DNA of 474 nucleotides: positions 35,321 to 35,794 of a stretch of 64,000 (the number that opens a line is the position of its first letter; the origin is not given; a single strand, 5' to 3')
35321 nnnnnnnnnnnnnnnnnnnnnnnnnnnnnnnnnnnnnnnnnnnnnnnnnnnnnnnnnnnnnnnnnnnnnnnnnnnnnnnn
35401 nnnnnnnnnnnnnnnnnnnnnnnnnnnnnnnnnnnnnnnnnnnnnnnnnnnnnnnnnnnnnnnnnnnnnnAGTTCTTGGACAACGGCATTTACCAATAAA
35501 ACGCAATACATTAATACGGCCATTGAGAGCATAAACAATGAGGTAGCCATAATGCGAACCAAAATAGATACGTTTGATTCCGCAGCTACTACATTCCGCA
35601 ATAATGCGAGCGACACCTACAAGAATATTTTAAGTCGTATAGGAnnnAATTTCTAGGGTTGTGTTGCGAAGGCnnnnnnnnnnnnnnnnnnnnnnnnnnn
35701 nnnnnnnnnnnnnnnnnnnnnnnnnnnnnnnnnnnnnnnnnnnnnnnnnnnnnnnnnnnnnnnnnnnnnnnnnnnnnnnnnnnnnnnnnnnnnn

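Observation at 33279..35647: Second locus: full-length paralog of the 696-aa protein, tightly coupled to a 122-aa upstream ORF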

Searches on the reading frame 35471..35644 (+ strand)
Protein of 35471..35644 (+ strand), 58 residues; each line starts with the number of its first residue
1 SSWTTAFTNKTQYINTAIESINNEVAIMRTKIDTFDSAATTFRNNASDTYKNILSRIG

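Call 82: search_solved_structures(query=A5, max_evalue=10, show_alignments=3)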
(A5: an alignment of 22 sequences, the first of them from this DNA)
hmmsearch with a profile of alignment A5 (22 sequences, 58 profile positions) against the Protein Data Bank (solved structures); distinct sequences matched with E-value up to 10: 25.
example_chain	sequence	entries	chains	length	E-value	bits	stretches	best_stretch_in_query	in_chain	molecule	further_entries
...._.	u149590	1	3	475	0.091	16.1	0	14-48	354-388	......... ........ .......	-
4jix_A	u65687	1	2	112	0.18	15.2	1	19-47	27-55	Projannalysin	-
8fg8_A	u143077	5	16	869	0.25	14.7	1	7-30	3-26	Glucosyltransferase-I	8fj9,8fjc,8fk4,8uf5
1avy_A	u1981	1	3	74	0.28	14.6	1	16-36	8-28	FIBRITIN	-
3tnu_B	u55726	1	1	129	0.51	13.7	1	11-48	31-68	Keratin, type II cytoskeletal 5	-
1eq7_A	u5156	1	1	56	0.51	13.7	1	16-47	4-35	OUTER MEMBRANE LIPOPROTEIN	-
3zia_J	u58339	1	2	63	0.61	13.5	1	10-35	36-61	ATPASE INHIBITOR, MITOCHONDRIAL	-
7obi_A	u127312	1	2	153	0.63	13.4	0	7-19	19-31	CTPR-rv4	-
6jfv_B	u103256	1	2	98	0.71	13.3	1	12-48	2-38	Keratin, type II cytoskeletal 5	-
9rld_L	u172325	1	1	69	0.87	13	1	17-47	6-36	Major outer membrane lipoprotein Lpp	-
3p3k_A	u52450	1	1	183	1.2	12.5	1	13-52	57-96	Translationally-controlled tumor protein homolog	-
6xyw_Bd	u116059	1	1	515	1.4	12.3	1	29-52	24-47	At1g64880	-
7som_T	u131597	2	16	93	1.5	12.3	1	15-41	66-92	Flagellar WD repeat-containing protein Pf20 | Flagellar associated protein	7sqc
4tko_B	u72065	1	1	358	1.5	12.2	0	13-32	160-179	EmrA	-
6h9l_A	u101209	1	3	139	1.8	12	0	12-23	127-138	Uncharacterized protein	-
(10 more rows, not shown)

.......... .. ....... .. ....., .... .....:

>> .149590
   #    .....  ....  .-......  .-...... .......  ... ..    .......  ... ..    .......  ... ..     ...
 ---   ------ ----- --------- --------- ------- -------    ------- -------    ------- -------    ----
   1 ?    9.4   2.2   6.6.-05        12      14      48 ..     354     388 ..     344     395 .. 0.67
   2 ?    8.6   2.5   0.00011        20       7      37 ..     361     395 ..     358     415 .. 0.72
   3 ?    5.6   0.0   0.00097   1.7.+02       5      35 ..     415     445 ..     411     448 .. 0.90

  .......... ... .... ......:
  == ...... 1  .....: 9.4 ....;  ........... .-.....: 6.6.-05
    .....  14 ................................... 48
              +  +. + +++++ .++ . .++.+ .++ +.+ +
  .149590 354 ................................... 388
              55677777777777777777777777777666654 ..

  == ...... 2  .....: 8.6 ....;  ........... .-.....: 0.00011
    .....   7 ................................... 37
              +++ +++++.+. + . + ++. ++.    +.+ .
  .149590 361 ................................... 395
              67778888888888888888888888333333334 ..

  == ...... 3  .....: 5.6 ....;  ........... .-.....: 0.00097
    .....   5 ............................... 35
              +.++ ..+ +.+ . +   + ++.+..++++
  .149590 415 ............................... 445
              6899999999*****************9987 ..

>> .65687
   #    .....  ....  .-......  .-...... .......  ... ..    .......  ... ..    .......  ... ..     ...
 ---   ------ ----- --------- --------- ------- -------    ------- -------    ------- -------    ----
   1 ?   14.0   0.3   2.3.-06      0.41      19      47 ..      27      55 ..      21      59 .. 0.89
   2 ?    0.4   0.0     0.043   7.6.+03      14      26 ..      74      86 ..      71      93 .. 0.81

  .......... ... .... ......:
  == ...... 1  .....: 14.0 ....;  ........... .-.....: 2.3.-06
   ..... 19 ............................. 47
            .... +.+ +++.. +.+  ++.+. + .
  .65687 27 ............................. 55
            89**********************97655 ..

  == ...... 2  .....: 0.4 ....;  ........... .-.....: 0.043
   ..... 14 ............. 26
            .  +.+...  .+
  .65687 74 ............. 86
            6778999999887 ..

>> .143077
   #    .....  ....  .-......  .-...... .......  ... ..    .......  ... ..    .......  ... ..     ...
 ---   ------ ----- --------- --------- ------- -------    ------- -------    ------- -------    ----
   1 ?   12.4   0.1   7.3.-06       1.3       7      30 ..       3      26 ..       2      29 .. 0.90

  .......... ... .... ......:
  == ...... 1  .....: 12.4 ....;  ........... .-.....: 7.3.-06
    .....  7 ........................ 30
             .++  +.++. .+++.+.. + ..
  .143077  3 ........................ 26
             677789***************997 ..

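Call 83: search_protein_families(library=pfam, alignment_id=A5, max_evalue=10)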
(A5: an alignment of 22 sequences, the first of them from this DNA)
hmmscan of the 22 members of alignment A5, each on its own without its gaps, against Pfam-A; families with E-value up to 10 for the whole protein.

A. member 1, seq(58 aa): 2 families
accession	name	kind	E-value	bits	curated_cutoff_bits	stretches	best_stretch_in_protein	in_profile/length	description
PF25617.1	PhiKZ_gp86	-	0.032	13.6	26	1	2-53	137-188/408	Bacteriophage PhiKZ vertex-binding protein gp86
PF08651.15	DASH_Duo1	-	0.051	13.8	25.4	1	12-56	10-53/74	DASH complex subunit Duo1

B. families by the number of members that match (of 22 scanned): 73 families (the first 25 are shown)
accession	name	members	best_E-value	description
PF07889.17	DUF1664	4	0.0062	Protein of unknown function (DUF1664)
PF02996.22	Prefoldin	4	0.0086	Prefoldin subunit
PF04356.17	DUF489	4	0.047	Protein of unknown function (DUF489)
PF00957.27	Synaptobrevin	3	0.015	Synaptobrevin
PF04513.17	Baculo_PEP_C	3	0.018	Baculovirus polyhedron envelope protein, PEP, C terminus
PF06419.17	COG6_N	3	0.02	Conserved oligomeric complex COG6, N-terminal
PF25617.1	PhiKZ_gp86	3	0.032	Bacteriophage PhiKZ vertex-binding protein gp86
PF08651.15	DASH_Duo1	3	0.051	DASH complex subunit Duo1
PF02465.23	FliD_N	2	0.0042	Flagellar hook-associated protein 2 N-terminus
PF01920.25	Prefoldin_2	2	0.0043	Prefoldin subunit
PF16888.10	YwqH-like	2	0.01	YwqH-like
PF05531.17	NPV_P10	2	0.019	Nucleopolyhedrovirus P10 protein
PF10368.14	YkyA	2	0.028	Putative cell-wall binding lipoprotein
PF12296.13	HsbA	2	0.033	Hydrophobic surface binding protein A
PF04108.17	ATG17_like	2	0.043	Autophagy protein ATG17-like domain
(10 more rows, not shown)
